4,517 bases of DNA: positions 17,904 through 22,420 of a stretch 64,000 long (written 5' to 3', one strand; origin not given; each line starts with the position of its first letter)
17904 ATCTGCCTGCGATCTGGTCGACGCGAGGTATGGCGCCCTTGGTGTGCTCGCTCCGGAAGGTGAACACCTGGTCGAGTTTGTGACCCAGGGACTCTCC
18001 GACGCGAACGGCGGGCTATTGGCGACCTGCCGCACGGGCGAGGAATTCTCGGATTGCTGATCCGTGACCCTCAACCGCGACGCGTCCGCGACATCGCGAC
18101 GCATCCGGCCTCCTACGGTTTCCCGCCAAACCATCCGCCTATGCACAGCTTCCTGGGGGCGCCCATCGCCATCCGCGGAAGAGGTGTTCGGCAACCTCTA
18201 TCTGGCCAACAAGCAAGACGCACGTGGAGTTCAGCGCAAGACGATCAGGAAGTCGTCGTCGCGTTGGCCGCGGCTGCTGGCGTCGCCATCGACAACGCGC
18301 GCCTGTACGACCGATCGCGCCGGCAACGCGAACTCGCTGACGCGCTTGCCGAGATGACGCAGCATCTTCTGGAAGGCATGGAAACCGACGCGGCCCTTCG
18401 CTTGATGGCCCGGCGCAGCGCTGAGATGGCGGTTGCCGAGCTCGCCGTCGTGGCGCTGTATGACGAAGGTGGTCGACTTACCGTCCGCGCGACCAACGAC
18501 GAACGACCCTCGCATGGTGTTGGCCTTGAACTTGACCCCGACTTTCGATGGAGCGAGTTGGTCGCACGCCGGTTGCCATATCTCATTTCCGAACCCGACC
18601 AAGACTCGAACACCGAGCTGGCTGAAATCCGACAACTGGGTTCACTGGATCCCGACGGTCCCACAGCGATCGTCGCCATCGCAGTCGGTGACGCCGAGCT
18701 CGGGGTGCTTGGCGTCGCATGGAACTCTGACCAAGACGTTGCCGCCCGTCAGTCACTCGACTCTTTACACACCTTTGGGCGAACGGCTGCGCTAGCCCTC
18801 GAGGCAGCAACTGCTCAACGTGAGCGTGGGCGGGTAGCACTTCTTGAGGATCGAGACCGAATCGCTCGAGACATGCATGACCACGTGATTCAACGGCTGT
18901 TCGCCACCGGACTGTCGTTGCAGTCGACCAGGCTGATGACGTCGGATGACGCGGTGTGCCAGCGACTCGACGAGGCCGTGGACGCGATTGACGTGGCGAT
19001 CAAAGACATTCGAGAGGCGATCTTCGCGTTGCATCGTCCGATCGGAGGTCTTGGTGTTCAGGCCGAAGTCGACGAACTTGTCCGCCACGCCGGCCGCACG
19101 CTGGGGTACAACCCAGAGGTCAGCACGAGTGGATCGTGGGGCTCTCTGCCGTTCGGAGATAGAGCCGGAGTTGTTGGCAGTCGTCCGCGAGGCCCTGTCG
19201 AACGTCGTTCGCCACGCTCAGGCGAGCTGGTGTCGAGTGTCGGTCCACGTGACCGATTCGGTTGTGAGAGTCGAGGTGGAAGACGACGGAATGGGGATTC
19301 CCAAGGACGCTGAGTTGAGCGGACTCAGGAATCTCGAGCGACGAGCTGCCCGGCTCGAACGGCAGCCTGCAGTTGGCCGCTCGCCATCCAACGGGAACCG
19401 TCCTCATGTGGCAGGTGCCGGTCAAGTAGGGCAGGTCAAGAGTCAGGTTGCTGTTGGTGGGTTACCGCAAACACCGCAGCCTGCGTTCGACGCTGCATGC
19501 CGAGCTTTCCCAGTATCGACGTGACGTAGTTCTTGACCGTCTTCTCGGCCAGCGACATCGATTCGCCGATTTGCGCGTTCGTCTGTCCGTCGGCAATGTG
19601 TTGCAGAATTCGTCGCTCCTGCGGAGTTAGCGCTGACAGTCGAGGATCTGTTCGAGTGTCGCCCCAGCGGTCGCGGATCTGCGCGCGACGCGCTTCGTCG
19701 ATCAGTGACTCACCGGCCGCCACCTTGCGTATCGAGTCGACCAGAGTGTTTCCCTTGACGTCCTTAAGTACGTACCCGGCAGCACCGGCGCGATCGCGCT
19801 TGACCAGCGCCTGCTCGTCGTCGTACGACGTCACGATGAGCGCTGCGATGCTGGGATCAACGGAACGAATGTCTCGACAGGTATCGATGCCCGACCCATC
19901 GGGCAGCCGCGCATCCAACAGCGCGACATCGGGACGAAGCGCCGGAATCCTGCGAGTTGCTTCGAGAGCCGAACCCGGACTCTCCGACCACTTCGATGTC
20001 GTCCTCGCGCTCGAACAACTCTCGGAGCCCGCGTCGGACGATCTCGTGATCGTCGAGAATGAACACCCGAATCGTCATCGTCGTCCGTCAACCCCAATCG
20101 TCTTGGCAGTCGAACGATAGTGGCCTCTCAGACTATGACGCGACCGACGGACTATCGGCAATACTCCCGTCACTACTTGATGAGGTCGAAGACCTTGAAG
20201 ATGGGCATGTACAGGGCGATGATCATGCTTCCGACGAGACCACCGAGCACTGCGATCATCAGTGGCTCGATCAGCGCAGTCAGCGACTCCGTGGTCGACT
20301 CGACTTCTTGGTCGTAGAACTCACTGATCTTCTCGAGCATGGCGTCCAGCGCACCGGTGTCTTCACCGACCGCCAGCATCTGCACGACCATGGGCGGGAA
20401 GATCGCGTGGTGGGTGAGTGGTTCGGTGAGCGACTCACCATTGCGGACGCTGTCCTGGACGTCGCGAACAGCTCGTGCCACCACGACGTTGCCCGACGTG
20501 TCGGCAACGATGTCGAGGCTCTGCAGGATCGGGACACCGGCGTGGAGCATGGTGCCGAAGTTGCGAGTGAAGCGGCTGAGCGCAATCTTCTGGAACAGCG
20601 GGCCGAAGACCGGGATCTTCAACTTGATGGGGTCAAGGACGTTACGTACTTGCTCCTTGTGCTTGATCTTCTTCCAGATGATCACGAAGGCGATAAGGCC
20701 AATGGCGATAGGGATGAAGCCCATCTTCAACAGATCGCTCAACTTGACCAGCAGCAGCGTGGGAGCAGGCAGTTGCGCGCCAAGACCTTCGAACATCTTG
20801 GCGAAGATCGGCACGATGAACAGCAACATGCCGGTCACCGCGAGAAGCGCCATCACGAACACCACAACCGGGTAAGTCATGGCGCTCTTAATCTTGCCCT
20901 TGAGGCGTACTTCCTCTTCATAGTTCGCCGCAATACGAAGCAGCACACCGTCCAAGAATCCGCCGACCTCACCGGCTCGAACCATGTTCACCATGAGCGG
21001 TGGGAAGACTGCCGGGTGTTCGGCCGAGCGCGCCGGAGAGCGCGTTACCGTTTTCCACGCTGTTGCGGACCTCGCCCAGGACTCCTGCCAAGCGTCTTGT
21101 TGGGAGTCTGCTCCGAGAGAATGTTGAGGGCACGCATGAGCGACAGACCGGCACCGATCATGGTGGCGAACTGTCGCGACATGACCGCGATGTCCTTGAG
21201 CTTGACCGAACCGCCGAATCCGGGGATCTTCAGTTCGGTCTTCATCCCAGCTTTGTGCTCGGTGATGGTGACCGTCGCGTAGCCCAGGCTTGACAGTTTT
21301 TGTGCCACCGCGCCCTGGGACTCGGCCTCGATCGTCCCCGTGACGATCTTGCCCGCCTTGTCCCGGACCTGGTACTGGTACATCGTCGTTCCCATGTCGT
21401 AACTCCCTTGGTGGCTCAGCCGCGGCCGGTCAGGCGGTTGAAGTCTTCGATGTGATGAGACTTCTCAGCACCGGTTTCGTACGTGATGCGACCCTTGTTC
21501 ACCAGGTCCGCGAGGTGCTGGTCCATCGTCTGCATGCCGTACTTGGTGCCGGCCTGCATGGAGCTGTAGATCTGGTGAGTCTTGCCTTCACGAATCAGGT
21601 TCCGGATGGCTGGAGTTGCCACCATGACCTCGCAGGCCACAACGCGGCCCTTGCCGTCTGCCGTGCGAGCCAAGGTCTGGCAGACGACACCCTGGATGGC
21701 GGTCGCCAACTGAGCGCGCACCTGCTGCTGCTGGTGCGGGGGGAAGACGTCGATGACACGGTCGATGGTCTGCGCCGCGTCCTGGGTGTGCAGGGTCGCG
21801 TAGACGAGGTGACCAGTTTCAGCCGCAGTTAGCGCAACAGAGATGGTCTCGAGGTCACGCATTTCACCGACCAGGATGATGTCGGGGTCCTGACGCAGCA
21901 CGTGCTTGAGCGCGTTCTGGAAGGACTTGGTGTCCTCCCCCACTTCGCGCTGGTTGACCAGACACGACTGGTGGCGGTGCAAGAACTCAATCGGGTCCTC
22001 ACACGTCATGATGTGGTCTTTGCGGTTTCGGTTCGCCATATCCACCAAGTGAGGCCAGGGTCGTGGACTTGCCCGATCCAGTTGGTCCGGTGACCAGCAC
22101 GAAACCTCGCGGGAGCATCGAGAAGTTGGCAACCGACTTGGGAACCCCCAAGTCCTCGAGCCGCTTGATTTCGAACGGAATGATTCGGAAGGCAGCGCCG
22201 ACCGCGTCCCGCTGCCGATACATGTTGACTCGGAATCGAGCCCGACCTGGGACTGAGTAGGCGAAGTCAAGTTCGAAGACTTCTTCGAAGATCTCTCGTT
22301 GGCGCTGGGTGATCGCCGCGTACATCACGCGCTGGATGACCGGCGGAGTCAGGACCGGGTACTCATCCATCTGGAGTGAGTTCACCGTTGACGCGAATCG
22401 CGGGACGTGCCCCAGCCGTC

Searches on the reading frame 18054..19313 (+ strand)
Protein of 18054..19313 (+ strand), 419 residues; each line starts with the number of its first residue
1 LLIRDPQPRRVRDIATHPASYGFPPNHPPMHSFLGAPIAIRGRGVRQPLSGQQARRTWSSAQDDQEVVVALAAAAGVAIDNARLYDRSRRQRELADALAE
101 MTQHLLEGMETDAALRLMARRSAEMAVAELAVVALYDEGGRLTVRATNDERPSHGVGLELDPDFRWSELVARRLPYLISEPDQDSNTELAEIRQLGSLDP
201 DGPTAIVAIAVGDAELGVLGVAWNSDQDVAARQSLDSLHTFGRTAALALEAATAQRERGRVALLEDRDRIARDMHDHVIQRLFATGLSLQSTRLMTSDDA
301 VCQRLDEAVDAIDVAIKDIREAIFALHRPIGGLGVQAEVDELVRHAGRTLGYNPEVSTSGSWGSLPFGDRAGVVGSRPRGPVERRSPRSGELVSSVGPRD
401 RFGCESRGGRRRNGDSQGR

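Call 11: search_protein_families(library=pfam, proteins=[window:18054-19313:+], max_evalue=0.01)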
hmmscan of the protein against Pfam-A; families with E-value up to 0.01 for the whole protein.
window:18054-19313:+ (419 aa): 3 families
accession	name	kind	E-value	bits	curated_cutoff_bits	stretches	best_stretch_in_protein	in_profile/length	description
PF07730.19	HisKA_3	-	3.5e-11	43.9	24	1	267-328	2-65/68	Histidine kinase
PF13185.12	GAF_2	-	9.2e-10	39.3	28.6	2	111-250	4-136/136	GAF domain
PF13492.12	GAF_3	-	0.00061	20.6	27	1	120-250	11-128/129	GAF domain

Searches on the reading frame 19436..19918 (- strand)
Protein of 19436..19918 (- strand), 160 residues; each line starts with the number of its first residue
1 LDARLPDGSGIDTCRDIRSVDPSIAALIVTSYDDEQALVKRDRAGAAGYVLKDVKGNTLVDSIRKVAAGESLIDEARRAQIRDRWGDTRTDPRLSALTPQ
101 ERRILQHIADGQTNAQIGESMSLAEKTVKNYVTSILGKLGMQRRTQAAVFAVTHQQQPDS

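Call 11: search_protein_families(library=pfam, proteins=[window:19436-19918:-], max_evalue=0.01)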
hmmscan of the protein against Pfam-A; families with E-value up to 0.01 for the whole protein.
window:19436-19918:- (160 aa): 4 families
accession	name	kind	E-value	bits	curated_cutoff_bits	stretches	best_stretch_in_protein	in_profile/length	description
PF00196.25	GerE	-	5.5e-18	64.8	23.5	1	96-151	2-57/57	Bacterial regulatory proteins, luxR family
PF00072.30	Response_reg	-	5.3e-10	39.9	30.2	1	1-63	48-110/111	Response regulator receiver domain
PF08281.18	Sigma70_r4_2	-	2.9e-05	24.1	25.7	1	94-133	8-48/54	Sigma-70, region 4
PF04545.22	Sigma70_r4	-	0.0022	17.9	24.1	1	94-139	2-48/50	Sigma-70, region 4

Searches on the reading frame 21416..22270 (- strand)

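Call 11: search_protein_families(library=pfam, proteins=[window:21416-22270:-], max_evalue=0.01)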
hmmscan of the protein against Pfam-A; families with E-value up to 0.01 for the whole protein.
window:21416-22270:- (284 aa): 1 family
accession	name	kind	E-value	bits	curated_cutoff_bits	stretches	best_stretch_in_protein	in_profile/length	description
PF00437.27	T2SSE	-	1.1e-31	110.3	24.9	1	82-239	168-310/370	Type II/IV secretion system protein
